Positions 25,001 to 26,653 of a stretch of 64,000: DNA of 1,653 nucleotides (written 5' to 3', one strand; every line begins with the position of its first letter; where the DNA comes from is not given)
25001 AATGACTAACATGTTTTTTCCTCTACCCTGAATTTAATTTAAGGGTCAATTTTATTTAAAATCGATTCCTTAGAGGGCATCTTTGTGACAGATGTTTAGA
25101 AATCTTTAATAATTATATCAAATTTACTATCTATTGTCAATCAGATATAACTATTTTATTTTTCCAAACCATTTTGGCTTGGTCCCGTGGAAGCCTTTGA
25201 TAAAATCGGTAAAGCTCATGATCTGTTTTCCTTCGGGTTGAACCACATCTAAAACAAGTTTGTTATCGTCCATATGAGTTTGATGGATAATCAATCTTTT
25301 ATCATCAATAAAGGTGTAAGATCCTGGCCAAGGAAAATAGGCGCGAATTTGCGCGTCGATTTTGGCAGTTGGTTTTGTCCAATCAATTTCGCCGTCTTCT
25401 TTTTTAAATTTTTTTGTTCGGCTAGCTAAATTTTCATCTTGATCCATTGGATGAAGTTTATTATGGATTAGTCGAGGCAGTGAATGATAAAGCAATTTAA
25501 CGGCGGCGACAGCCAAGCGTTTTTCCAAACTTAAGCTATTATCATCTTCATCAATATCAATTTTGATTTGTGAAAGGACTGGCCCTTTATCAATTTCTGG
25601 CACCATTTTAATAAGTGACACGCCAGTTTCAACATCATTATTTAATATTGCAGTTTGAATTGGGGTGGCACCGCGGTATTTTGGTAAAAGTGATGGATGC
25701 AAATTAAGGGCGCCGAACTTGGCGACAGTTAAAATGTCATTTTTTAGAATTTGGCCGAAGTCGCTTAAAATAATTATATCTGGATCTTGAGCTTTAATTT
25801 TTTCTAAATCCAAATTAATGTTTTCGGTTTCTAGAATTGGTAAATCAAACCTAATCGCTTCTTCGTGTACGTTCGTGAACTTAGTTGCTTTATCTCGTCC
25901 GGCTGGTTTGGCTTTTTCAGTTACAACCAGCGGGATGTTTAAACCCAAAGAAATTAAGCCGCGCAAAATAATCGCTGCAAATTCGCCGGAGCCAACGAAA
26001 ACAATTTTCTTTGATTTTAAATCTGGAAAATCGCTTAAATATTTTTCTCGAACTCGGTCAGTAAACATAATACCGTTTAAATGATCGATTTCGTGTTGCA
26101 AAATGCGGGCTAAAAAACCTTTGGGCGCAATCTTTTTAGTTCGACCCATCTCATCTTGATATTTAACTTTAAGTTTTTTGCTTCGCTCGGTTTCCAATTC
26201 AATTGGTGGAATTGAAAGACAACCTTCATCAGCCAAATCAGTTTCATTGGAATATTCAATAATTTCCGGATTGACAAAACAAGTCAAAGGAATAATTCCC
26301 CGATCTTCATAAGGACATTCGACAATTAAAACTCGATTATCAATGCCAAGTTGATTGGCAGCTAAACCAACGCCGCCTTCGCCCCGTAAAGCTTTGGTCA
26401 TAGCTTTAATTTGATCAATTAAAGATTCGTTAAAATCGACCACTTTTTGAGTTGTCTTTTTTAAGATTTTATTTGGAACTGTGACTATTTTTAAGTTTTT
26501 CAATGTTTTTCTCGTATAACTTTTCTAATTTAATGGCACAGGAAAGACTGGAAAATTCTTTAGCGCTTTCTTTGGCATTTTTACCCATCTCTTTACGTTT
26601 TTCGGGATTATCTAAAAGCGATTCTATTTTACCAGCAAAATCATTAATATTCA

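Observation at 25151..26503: Single-gene fusion of peptide deformylase and methionyl-tRNA formyltransferase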

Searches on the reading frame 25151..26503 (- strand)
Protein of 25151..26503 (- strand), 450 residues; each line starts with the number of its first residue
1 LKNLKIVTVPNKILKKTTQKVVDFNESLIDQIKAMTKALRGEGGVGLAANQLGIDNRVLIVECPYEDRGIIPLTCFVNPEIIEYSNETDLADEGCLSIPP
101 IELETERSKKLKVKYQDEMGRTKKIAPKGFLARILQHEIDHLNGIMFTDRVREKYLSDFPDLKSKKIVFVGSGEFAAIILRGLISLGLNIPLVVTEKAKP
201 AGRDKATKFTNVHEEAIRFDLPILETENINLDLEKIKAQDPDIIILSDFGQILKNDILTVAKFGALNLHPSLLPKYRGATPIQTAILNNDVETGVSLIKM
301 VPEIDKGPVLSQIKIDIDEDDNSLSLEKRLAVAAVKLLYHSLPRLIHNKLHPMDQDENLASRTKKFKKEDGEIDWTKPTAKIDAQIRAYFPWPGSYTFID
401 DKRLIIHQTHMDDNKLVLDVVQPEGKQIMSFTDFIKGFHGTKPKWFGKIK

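Call 3: search_protein_families(library=pfam, proteins=[window:25151-26503:-], max_evalue=0.01)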
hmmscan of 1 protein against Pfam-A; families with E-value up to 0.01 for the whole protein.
window:25151-26503:- (450 aa): 3 families
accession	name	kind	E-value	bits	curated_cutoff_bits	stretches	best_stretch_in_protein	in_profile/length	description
PF01327.26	Pep_deformylase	-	6.2e-44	149.8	22.8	1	4-153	2-152/156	Polypeptide deformylase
PF00551.24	Formyl_trans_N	-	1.4e-30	106.9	26.1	1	165-339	1-178/181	Formyl transferase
PF02911.23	Formyl_trans_C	-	1.6e-15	57.5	21.1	1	366-414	2-50/100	Formyl transferase, C-terminal domain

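Call 4: search_protein_families(library=ncbifam, proteins=[window:25151-26503:-], max_evalue=0.01)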
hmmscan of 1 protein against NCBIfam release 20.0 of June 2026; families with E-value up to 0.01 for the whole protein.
window:25151-26503:- (450 aa): 13 families
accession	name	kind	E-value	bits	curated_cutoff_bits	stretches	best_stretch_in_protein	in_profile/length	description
TIGR00460.1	fmt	equivalog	9.2e-63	212.2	201.5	1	166-410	2-249/315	methionyl-tRNA formyltransferase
NF005998.1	PRK08125.1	equivalog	3.4e-52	177.7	777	1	166-414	3-250/649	bifunctional UDP-4-amino-4-deoxy-L-arabinose formyltransferase/UDP-glucuronic acid oxidase ArnA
NF005414.0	PRK06988.1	equivalog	5.2e-45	153.7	316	1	165-419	3-257/311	formyltransferase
NF001159.1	PRK00150.1-3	subfamily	1.4e-44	151.6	125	1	4-154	3-153/167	peptide deformylase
TIGR00079.1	pept_deformyl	equivalog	8.9e-43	145.6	103.95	1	4-154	2-150/161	peptide deformylase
NF009484.0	PRK12846.1-5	equivalog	1.2e-28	99.9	190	1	2-151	2-147/165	peptide deformylase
NF009483.0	PRK12846.1-4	equivalog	8e-27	94.1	267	1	6-154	6-159/193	peptide deformylase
NF011189.0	PRK14595.1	equivalog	3.7e-22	78.8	232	1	5-157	5-151/162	peptide deformylase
NF006670.0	PRK09218.1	equivalog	1.5e-21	76.8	162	1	11-146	9-135/136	peptide deformylase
TIGR00639.1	PurN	equivalog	2.7e-18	66.2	150.1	1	189-345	29-184/192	phosphoribosylglycinamide formyltransferase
NF004684.0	PRK06027.1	subfamily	6.9e-09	35.8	223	1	232-325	157-250/286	formyltetrahydrofolate deformylase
TIGR00655.1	PurU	equivalog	7.6e-09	35.6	285.95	1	228-324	148-244/280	formyltetrahydrofolate deformylase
NF005755.0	PRK07579.1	equivalog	1e-07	32.1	238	1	265-353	88-175/245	dTDP-4-amino-4,6-dideoxyglucose formyltransferase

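Call 6: find_homologous_proteins(query=window:25151-26503:-, max_evalue=1e-10)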
Query window:25151-26503:- (450 aa): 3138 proteins with E <= 1e-10 among 8000 candidates; the best 120 are listed.
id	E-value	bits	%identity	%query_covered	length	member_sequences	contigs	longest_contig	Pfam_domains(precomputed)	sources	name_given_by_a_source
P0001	2.3e-211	720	73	99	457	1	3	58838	PF01327.27,PF00551.25,PF02911.24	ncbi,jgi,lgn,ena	ncbi:MAG: methionyl-tRNA formyltransferase [Candidatus Berkelbacteria bacterium]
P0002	2.4e-208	710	72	99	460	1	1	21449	PF01327.27,PF00551.25,PF02911.24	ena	-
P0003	1.2e-205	701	70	99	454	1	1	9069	PF01327.27,PF00551.25,PF02911.24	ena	-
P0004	4.5e-198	676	69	99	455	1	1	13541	PF01327.27,PF00551.25,PF02911.24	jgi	jgi:methionyl-tRNA formyltransferase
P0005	4.1e-197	673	67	99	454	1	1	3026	PF01327.27,PF00551.25,PF02911.24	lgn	-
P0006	4.5e-197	673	69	99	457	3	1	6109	PF01327.27,PF00551.25,PF02911.24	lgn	-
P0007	1.0e-195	669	66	100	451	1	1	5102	PF01327.27,PF00551.25,PF02911.24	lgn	-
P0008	5.7e-187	640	67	96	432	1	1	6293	PF01327.27,PF00551.25,PF02911.24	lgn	-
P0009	2.4e-186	638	68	94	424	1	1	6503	PF01327.27,PF00551.25,PF02911.24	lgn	-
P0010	1.3e-171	589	61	100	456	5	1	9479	PF01327.27,PF00551.25,PF02911.24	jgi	-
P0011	3.6e-169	581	60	98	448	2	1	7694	PF01327.27,PF00551.25,PF02911.24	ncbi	-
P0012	3.7e-167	575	59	100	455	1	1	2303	PF01327.27,PF00551.25,PF02911.24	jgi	jgi:methionyl-tRNA formyltransferase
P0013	1.5e-166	573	60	99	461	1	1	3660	PF01327.27,PF00551.25,PF02911.24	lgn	-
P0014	1.9e-165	569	58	99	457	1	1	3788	PF01327.27,PF00551.25,PF02911.24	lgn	-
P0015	9.2e-165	567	59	99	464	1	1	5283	PF01327.27,PF00551.25,PF02911.24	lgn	-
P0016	1.3e-164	566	58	100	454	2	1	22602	PF01327.27,PF00551.25,PF02911.24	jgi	-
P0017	1.1e-163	563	60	100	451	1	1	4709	PF01327.27,PF00551.25,PF02911.24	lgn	-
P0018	3.0e-157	542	54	100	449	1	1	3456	PF01327.27,PF00551.25,PF02911.24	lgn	-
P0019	4.5e-156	538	56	100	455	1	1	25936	PF01327.27,PF00551.25,PF02911.24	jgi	jgi:methionyl-tRNA formyltransferase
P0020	1.6e-151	523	55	99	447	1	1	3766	PF01327.27,PF00551.25,PF02911.24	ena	-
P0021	5.5e-148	511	54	100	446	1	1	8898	PF01327.27,PF00551.25,PF02911.24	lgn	-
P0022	8.4e-148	511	54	100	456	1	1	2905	PF01327.27,PF00551.25,PF02911.24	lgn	-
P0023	2.1e-147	509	53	100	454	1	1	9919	PF01327.27,PF00551.25,PF02911.24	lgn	-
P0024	2.5e-147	509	53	100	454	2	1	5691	PF01327.27,PF00551.25,PF02911.24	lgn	-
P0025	6.8e-147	508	53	99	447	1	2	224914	PF01327.27,PF00551.25,PF02911.24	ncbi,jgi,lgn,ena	ncbi:MAG: peptide deformylase [Patescibacteria group bacterium]|jgi:methionyl-tRNA formyltransferase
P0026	7.9e-147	507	54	100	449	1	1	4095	PF01327.27,PF00551.25,PF02911.24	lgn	-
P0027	1.4e-146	507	53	99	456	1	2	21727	PF01327.27,PF00551.25,PF02911.24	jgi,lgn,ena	-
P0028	8.6e-146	504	53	100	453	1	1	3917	PF01327.27,PF00551.25,PF02911.24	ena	-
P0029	9.8e-146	504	53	100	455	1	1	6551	PF01327.27,PF00551.25,PF02911.24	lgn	-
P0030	2.7e-145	502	52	100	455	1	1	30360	PF01327.27,PF00551.25,PF02911.24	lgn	-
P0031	6.4e-145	501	52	99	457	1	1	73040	PF01327.27,PF00551.25,PF02911.24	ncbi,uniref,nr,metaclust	ncbi:hypothetical protein A2V71_04775 [Candidatus Berkelbacteria bacterium RBG_13_40_8]|uniref:Multi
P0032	2.1e-144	500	52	100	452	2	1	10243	PF01327.27,PF00551.25,PF02911.24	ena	-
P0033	2.5e-144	499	52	100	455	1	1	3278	PF01327.27,PF00551.25,PF02911.24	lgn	-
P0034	1.4e-143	497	52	100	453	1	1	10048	PF01327.27,PF00551.25,PF02911.24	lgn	-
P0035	2.2e-143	496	53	100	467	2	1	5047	PF01327.27,PF00551.25,PF02911.24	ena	-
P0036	5.4e-143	495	50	100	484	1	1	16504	PF01327.27,PF00551.25,PF02911.24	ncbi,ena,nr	ncbi:MAG: methionyl-tRNA formyltransferase, methionyl-tRNA formyltransferase [Candidatus Berkelbacte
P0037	2.7e-142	493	52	99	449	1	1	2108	PF01327.27,PF00551.25,PF02911.24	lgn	-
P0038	2.7e-142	493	51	99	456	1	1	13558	PF01327.27,PF00551.25,PF02911.24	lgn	-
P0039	3.3e-142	492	51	98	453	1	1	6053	PF01327.27,PF00551.25,PF02911.24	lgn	-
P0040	3.8e-142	492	52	99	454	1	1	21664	PF01327.27,PF00551.25,PF02911.24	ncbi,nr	ncbi:MAG: peptide deformylase [Patescibacteria group bacterium]|nr:peptide deformylase [Patescibacte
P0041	4.3e-142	492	53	100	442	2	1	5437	PF01327.27,PF00551.25,PF02911.24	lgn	-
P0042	5.1e-142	492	53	99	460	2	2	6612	PF01327.27,PF00551.25,PF02911.24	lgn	-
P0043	5.5e-142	492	53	100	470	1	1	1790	PF01327.27,PF00551.25,PF02911.24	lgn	-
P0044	6.0e-142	491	53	99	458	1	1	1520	PF01327.27,PF00551.25,PF02911.24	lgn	-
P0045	1.2e-141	490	52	100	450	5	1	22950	PF01327.27,PF00551.25,PF02911.24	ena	-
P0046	1.2e-141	490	52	100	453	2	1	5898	PF01327.27,PF00551.25,PF02911.24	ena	-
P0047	1.2e-141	490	51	99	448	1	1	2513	PF01327.27,PF00551.25,PF02911.24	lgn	-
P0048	1.3e-141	490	52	100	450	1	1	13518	PF01327.27,PF00551.25,PF02911.24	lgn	-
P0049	2.7e-141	489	51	100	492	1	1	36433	PF01327.27,PF00551.25,PF02911.24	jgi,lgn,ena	-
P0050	4.8e-141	488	53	100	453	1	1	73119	PF01327.27,PF00551.25,PF02911.24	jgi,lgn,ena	-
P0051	5.4e-141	488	50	100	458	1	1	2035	PF01327.27,PF00551.25,PF02911.24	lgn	-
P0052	6.6e-141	488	52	100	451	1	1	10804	PF01327.27,PF00551.25,PF02911.24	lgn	-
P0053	1.5e-140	487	52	99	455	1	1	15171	PF01327.27,PF00551.25,PF02911.24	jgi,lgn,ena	-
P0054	2.0e-140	486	51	98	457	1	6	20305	PF01327.27,PF00551.25,PF02911.24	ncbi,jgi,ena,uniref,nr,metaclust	ncbi:MAG: Peptide deformylase [Berkelbacteria bacterium GW2011_GWA1_36_9]|uniref:Multifunctional fus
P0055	3.1e-140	486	52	100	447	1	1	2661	PF01327.27,PF00551.25,PF02911.24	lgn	-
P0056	3.1e-140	486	52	100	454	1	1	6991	PF01327.27,PF00551.25,PF02911.24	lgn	-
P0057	3.9e-140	485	51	99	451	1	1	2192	PF01327.27,PF00551.25,PF02911.24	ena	-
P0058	6.6e-140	485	52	100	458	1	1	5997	PF01327.27,PF00551.25,PF02911.24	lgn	-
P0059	1.5e-139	484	50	100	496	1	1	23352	PF01327.27,PF00551.25,PF02911.24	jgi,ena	-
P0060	1.5e-139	483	51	99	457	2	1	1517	PF01327.27,PF00551.25,PF02911.24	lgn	-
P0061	1.7e-139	483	53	100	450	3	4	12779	PF01327.27,PF00551.25,PF02911.24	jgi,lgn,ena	-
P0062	3.2e-139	482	52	100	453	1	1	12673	PF01327.27,PF00551.25,PF02911.24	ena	-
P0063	6.7e-139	481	52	99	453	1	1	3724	PF01327.27,PF00551.25,PF02911.24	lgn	-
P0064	1.4e-138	480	52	100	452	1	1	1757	PF01327.27,PF00551.25,PF02911.24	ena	-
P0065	3.6e-138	479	52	100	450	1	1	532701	PF01327.27,PF00551.25,PF02911.24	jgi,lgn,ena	-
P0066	5.5e-138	478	52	100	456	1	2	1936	PF01327.27,PF00551.25,PF02911.24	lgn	-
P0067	1.2e-137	477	52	100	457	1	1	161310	PF01327.27,PF00551.25,PF02911.24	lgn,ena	-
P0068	1.3e-137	477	51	100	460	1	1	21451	PF01327.27,PF00551.25,PF02911.24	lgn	-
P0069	2.1e-137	476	50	100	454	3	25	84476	PF01327.27,PF00551.25,PF02911.24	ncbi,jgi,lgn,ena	ncbi:MAG: peptide deformylase [Patescibacteria group bacterium]|jgi:methionyl-tRNA formyltransferase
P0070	2.6e-137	476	51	98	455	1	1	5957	PF01327.27,PF00551.25,PF02911.24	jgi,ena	-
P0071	3.8e-137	476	51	100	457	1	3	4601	PF01327.27,PF00551.25,PF02911.24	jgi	jgi:methionyl-tRNA formyltransferase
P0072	7.8e-137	475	51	99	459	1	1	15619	PF01327.27,PF00551.25,PF02911.24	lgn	-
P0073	1.7e-136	473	51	100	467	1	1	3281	PF01327.27,PF00551.25,PF02911.24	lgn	-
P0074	3.3e-136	473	50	98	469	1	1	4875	PF01327.27,PF00551.25,PF02911.24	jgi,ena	-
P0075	4.5e-136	472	51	100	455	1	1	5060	PF01327.27,PF00551.25,PF02911.24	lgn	-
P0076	9.0e-136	471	51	100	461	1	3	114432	PF01327.27,PF00551.25,PF02911.24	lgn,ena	-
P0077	3.3e-135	469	50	100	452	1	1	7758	PF01327.27,PF00551.25,PF02911.24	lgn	-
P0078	3.6e-135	469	49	99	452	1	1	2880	PF01327.27,PF00551.25,PF02911.24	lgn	-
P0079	7.7e-135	468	51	99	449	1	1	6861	PF01327.27,PF00551.25,PF02911.24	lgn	-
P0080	1.2e-134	467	52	100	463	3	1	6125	PF01327.27,PF00551.25,PF02911.24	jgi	jgi:methionyl-tRNA formyltransferase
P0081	1.4e-134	467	51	98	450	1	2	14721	PF01327.27,PF00551.25,PF02911.24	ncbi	-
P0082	2.3e-134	466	50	100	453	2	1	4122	PF01327.27,PF00551.25,PF02911.24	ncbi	-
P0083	8.9e-134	464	51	100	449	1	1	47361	PF01327.27,PF00551.25,PF02911.24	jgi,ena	-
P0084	1.7e-133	464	50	100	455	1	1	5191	PF01327.27,PF00551.25,PF02911.24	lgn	-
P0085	4.0e-133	462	49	98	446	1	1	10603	PF01327.27,PF00551.25,PF02911.24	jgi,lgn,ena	-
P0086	4.9e-133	462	50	100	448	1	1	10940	PF01327.27,PF00551.25,PF02911.24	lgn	-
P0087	1.5e-132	460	51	99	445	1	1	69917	PF01327.27,PF00551.25,PF02911.24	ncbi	-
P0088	1.8e-132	460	50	100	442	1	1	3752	PF01327.27,PF00551.25,PF02911.24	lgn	-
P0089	5.4e-132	459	49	99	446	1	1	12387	PF01327.27,PF00551.25,PF02911.24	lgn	-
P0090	5.8e-132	459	49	99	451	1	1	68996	PF01327.27,PF00551.25,PF02911.24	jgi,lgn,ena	-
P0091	6.7e-132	458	51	100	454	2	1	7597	PF01327.27,PF00551.25,PF02911.24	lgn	-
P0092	7.5e-132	458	51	100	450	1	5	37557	PF01327.27,PF00551.25,PF02911.24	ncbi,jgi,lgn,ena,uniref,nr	ncbi:MAG: Peptide deformylase [Berkelbacteria bacterium GW2011_GWB1_38_5]|uniref:Multifunctional fus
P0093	3.9e-131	456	50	100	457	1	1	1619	PF01327.27,PF00551.25,PF02911.24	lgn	-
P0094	1.4e-130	454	50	99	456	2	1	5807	PF01327.27,PF00551.25,PF02911.24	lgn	-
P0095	2.0e-130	453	49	100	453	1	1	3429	PF01327.27,PF00551.25,PF02911.24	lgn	-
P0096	5.4e-130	452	48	100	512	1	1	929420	PF01327.27,PF00551.25,PF02911.24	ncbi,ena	-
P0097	1.4e-129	451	48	100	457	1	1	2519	PF01327.27,PF00551.25,PF02911.24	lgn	-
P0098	9.8e-129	448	49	100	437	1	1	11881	PF01327.27,PF00551.25,PF02911.24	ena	-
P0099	1.2e-128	448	49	100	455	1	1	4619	PF01327.27,PF00551.25,PF02911.24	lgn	-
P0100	6.9e-128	445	50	99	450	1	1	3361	PF01327.27,PF00551.25,PF02911.24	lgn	-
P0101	9.0e-128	445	48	100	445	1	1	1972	PF01327.27,PF00551.25,PF02911.24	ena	-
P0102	1.2e-127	444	50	99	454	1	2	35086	PF01327.27,PF00551.25,PF02911.24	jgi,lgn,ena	-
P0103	2.9e-127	443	50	92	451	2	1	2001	PF01327.27,PF00551.25,PF02911.24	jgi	-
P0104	2.3e-126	440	49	100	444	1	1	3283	PF01327.27,PF00551.25,PF02911.24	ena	-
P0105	6.7e-126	439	49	99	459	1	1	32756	PF01327.27,PF00551.25,PF02911.24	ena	-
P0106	1.4e-125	437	49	100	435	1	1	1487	PF01327.27,PF00551.25,PF02911.24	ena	-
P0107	4.7e-124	432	45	99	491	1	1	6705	PF01327.27,PF00551.25,PF02911.24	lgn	-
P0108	4.7e-116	406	53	82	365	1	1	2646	PF01327.27,PF00551.25,PF02911.24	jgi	jgi:methionyl-tRNA formyltransferase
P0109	4.9e-113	396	47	82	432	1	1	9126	PF01327.27,PF00551.25,PF02911.24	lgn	-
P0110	8.1e-107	376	43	99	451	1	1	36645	PF01327.27,PF00551.25,PF02911.24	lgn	-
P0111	2.8e-106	374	51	82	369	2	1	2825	PF01327.27,PF00551.25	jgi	-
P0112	2.2e-103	364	44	99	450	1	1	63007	PF01327.27,PF00551.25,PF02911.24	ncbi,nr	ncbi:methionyl-tRNA formyltransferase [Candidatus Berkelbacteria bacterium]|nr:methionyl-tRNA formyl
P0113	6.9e-102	359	41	99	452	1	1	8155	PF01327.27,PF00551.25,PF02911.24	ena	-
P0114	2.2e-101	358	41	99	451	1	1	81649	PF01327.27,PF00551.25,PF02911.24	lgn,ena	-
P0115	8.1e-101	356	39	99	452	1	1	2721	PF01327.27,PF00551.25,PF02911.24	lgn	-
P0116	2.0e-100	355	42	97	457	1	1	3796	PF01327.27,PF00551.25,PF02911.24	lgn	-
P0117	4.3e-100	353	40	99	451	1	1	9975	PF01327.27,PF00551.25,PF02911.24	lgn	-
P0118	5.1e-100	353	41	99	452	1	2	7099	PF01327.27,PF00551.25,PF02911.24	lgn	-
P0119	3.2e-99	351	40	99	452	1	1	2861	PF01327.27,PF00551.25,PF02911.24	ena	-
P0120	2.9e-98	347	41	99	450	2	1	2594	PF01327.27,PF00551.25,PF02911.24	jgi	jgi:methionyl-tRNA formyltransferase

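Call 11: search_solved_structures(query=window:25151-26503:-, show_alignments=0, max_evalue=1e-10)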
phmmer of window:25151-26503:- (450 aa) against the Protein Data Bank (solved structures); distinct sequences matched with E-value up to 1e-10: 105 (the best 60 are shown).
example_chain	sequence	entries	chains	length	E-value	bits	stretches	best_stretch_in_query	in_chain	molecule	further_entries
4iqf_A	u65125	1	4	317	1.4e-48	168.8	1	166-399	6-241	Methionyl-tRNA formyltransferase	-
5uai_A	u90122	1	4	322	2.8e-40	141.5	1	165-404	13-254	Methionyl-tRNA formyltransferase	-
3tqq_A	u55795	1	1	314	4.9e-40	140.7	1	164-415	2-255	Methionyl-tRNA formyltransferase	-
3q0i_A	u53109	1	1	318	7.5e-37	130.2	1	164-413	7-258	Methionyl-tRNA formyltransferase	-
1fmt_A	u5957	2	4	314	2.5e-36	128.4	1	164-404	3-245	METHIONYL-TRNA FMET FORMYLTRANSFERASE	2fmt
5j63_A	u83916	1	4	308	1.3e-34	122.8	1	173-409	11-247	Bifunctional polymyxin resistance protein ArnA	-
6pih_A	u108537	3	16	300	1.4e-34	122.7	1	173-409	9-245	Bifunctional polymyxin resistance protein ArnA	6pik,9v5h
1yrw_A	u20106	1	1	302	1.5e-34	122.6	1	173-409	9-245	protein ArnA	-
2bln_A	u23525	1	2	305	1.5e-34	122.6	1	173-409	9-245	PROTEIN YFBG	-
1z7e_A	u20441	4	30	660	1.1e-33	119.8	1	173-409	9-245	protein ArnA | Bifunctional polymyxin resistance protein ArnA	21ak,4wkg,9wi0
3r8x_A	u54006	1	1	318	1.9e-33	119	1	164-409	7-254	Methionyl-tRNA formyltransferase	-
8gjh_A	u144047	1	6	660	1.9e-31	112.4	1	181-411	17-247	Bifunctional polymyxin resistance protein ArnA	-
4dr8_A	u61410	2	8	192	1.1e-29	106.6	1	10-155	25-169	Peptide deformylase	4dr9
1lme_A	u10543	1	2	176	4.9e-29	104.4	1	10-152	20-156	peptide deformylase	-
1ws0_A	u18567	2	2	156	3e-27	98.5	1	3-155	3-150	peptide deformylase 1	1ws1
2ew5_A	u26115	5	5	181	8.4e-27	97.1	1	4-164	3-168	peptide deformylase | Peptide deformylase 11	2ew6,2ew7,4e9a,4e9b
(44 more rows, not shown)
